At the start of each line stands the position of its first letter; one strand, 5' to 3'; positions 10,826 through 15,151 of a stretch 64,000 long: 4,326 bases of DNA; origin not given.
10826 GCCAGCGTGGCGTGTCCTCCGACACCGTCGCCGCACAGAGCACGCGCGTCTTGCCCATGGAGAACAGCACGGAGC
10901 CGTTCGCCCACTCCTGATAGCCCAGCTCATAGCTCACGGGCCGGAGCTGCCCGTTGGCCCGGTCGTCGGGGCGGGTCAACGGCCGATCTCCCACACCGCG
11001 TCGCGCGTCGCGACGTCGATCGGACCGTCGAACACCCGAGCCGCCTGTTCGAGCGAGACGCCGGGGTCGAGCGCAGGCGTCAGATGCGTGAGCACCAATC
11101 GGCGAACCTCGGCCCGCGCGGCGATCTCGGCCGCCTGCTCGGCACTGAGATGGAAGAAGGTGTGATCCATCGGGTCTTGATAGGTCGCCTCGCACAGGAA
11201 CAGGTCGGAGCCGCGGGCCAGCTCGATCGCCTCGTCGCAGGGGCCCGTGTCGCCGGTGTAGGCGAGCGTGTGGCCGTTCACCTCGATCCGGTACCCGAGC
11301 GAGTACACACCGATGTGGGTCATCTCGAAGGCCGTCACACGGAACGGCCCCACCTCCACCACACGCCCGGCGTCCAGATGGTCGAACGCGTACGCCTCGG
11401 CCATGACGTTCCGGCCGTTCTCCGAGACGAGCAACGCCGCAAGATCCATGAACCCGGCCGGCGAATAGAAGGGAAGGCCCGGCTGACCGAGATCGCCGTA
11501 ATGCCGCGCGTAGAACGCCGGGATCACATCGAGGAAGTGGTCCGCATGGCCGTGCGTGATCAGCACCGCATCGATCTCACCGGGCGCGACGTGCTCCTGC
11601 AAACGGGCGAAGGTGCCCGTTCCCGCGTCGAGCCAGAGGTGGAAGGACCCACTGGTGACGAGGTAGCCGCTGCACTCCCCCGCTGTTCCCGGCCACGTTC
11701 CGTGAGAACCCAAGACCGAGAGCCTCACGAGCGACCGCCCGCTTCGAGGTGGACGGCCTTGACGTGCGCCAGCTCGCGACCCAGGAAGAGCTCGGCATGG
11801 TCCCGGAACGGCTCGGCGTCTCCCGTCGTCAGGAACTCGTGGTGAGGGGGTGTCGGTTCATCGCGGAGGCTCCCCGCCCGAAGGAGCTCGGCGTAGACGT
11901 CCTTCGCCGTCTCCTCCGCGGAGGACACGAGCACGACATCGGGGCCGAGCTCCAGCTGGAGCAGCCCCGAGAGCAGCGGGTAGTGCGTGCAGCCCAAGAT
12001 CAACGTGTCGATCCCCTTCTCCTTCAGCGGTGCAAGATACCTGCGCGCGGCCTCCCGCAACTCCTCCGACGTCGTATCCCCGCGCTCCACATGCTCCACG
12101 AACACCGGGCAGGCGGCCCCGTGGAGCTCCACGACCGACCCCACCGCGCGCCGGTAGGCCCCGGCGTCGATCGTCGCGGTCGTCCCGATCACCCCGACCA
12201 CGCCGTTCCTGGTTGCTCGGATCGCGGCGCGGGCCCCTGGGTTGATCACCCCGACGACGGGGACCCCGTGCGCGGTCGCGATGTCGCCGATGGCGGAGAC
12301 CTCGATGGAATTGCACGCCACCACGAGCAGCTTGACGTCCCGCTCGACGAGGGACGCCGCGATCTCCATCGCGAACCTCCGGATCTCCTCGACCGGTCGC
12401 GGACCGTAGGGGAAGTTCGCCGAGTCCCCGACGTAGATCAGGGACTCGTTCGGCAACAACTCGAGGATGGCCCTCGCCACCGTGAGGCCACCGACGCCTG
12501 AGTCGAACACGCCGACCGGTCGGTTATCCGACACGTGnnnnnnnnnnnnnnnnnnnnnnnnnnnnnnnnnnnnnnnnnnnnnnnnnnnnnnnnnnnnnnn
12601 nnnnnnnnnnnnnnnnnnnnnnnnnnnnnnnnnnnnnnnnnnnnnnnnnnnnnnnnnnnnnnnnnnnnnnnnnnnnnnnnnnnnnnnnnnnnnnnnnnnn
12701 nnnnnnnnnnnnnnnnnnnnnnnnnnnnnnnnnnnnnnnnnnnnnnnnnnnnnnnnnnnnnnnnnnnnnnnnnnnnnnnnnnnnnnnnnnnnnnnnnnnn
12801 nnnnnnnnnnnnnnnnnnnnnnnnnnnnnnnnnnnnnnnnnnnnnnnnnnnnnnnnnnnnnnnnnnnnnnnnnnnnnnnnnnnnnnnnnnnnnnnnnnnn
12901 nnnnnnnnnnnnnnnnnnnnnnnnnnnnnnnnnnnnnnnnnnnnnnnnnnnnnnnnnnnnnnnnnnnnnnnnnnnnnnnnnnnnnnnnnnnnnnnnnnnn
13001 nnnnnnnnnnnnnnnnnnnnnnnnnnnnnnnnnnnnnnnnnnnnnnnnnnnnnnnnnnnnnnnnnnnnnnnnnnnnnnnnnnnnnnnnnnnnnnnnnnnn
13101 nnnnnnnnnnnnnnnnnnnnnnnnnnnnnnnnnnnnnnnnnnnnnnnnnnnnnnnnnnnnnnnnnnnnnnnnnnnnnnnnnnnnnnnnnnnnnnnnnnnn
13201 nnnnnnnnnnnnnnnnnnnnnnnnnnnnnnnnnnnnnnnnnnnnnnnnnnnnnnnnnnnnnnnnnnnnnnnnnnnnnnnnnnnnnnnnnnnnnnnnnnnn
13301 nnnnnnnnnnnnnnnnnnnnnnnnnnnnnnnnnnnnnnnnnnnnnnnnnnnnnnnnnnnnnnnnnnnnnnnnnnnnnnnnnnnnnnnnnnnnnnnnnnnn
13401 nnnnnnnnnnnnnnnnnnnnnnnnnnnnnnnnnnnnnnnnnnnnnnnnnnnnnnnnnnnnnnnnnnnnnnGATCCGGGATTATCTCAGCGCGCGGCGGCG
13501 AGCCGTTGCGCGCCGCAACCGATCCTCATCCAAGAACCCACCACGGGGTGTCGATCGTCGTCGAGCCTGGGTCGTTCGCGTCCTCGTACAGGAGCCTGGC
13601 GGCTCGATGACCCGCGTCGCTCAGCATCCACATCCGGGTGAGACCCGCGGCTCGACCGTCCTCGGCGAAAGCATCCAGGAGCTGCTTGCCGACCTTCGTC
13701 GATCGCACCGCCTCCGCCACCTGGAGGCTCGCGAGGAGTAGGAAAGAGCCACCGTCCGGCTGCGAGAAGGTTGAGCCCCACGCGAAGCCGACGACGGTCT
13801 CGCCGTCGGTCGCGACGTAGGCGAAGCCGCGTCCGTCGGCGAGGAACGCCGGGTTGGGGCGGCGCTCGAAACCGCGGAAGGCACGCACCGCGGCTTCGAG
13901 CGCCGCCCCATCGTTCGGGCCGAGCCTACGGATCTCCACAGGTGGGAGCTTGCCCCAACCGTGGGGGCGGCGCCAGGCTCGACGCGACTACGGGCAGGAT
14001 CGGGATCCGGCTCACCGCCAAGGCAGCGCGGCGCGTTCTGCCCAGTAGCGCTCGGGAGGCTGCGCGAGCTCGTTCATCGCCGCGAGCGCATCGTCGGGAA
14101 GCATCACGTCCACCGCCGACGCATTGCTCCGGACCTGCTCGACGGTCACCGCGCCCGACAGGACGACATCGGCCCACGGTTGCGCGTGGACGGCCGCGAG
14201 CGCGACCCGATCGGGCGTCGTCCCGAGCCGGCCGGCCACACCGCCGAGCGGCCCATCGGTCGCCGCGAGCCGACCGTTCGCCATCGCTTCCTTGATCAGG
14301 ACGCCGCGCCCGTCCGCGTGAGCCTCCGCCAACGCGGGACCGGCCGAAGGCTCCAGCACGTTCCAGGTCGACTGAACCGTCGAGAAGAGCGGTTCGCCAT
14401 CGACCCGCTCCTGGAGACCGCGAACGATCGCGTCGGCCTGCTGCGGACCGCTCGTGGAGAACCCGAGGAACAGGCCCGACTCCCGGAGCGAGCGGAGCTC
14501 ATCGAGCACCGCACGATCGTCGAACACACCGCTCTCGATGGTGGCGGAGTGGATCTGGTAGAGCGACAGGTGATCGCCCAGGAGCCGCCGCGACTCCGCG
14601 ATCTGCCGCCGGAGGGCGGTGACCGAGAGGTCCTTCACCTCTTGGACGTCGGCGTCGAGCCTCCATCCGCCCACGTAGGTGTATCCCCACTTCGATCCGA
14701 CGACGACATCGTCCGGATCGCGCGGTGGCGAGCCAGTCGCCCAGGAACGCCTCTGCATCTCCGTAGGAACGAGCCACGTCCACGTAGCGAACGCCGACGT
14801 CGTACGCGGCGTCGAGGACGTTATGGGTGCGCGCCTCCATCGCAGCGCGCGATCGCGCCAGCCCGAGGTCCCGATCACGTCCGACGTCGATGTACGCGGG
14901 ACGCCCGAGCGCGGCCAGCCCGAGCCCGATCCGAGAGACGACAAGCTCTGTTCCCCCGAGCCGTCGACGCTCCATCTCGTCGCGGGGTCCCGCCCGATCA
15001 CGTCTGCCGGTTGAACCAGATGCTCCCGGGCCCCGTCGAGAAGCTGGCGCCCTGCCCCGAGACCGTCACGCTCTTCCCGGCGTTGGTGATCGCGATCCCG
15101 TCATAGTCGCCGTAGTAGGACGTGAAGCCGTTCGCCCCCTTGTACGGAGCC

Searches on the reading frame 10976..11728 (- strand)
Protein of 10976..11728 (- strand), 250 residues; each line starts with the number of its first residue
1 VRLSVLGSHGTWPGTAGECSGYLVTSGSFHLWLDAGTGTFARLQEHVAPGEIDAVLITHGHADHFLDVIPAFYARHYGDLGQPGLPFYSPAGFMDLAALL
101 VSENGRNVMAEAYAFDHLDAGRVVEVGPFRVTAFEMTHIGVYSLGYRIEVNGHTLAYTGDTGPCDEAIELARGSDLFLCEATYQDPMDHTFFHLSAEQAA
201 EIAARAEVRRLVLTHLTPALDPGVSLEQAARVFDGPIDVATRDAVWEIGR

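Call 59: search_protein_families(library=ncbifam, proteins=[window:10976-11728:-], max_evalue=0.00001)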
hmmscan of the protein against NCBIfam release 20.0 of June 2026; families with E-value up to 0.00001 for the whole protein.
window:10976-11728:- (250 aa): 12 families
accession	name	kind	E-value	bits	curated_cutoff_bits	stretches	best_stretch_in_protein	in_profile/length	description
NF041851.1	cyc_nuc_deg_phdiest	equivalog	7.7e-49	166.3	400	1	1-248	1-253/253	cyclic nucleotide-degrading phosphodiesterase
TIGR02651.1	RNase_Z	equivalog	3e-32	111.9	292.95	2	151-232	200-287/302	ribonuclease Z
NF000801.0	PRK00055.1-3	equivalog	5e-32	111.2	252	2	151-234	203-290/307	ribonuclease Z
NF000800.0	PRK00055.1-1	equivalog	5.7e-24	84.6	398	2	150-218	202-273/305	ribonuclease Z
NF000805.0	PRK00055.2-3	equivalog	2.3e-23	82.9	416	1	151-241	199-293/307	ribonuclease Z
NF000804.0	PRK00055.2-1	equivalog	9.2e-20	70.9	402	1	152-223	200-274/306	ribonuclease Z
NF041257.1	GntH_guanitoxin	equivalog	1.2e-19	70.5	333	2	104-217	138-266/374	guanitoxin biosynthesis MBL fold metallo-hydrolase GntH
TIGR02649.1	true_RNase_BN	exception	2e-19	69.7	563.7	2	150-220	201-274/304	ribonuclease BN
NF000806.0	PRK00055.2-4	equivalog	4.4e-16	58.9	363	1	5-240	6-268/280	ribonuclease Z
NF038231.1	MBL_Geo_Pelo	equivalog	4.1e-11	42.9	360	1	23-219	38-226/250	GPMC system MBL fold metallohydrolase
TIGR03307.1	PhnP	equivalog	7.1e-11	41.9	272.25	1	19-222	38-227/249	phosphonate metabolism protein PhnP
NF002558.0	PRK02126.1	subfamily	7e-10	38.4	315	1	151-219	241-316/345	ribonuclease Z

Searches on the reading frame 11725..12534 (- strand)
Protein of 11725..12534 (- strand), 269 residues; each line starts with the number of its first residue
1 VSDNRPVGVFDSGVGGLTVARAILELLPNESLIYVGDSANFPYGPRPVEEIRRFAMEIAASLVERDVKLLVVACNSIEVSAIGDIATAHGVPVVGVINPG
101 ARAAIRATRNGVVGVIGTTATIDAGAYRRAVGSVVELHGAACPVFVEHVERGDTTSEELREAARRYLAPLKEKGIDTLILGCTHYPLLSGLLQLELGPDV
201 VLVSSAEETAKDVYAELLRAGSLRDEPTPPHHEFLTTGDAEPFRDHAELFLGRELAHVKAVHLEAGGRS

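Call 59: search_protein_families(library=ncbifam, proteins=[window:11725-12534:-], max_evalue=0.00001)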
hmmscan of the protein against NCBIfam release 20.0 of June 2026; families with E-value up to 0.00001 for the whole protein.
window:11725-12534:- (269 aa): 5 families
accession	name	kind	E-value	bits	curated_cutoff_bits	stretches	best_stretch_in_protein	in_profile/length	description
NF002035.0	PRK00865.1-3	equivalog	1.1e-81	274.4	328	1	3-264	2-266/267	glutamate racemase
TIGR00067.1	glut_race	equivalog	8.3e-65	218.7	146.65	1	7-248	1-246/251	glutamate racemase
NF002034.1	PRK00865.1-1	equivalog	1.1e-29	103.5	408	1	9-211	3-210/260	glutamate racemase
NF052483.1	racemase_CuyB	equivalog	1.2e-12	48.2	190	1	56-190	61-201/225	cysteate racemase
TIGR00035.1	asp_race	subfamily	8.7e-10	38.6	93.1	1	50-188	60-202/236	amino acid racemase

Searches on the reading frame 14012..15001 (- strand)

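Call 59: search_protein_families(library=ncbifam, proteins=[window:14012-15001:-], max_evalue=0.00001)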
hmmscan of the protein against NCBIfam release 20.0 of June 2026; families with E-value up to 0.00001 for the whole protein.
window:14012-15001:- (329 aa): 2 families
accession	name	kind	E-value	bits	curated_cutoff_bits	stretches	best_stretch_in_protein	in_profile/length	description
NF049922.1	MethglyxlRedYdjG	equivalog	2.1e-07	30.3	550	0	265-314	273-322/326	NADH-dependent methylglyoxal reductase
NF007912.0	PRK10625.1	equivalog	4.2e-07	29.7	415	0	255-312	280-337/346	NADP(H)-dependent aldo-keto reductase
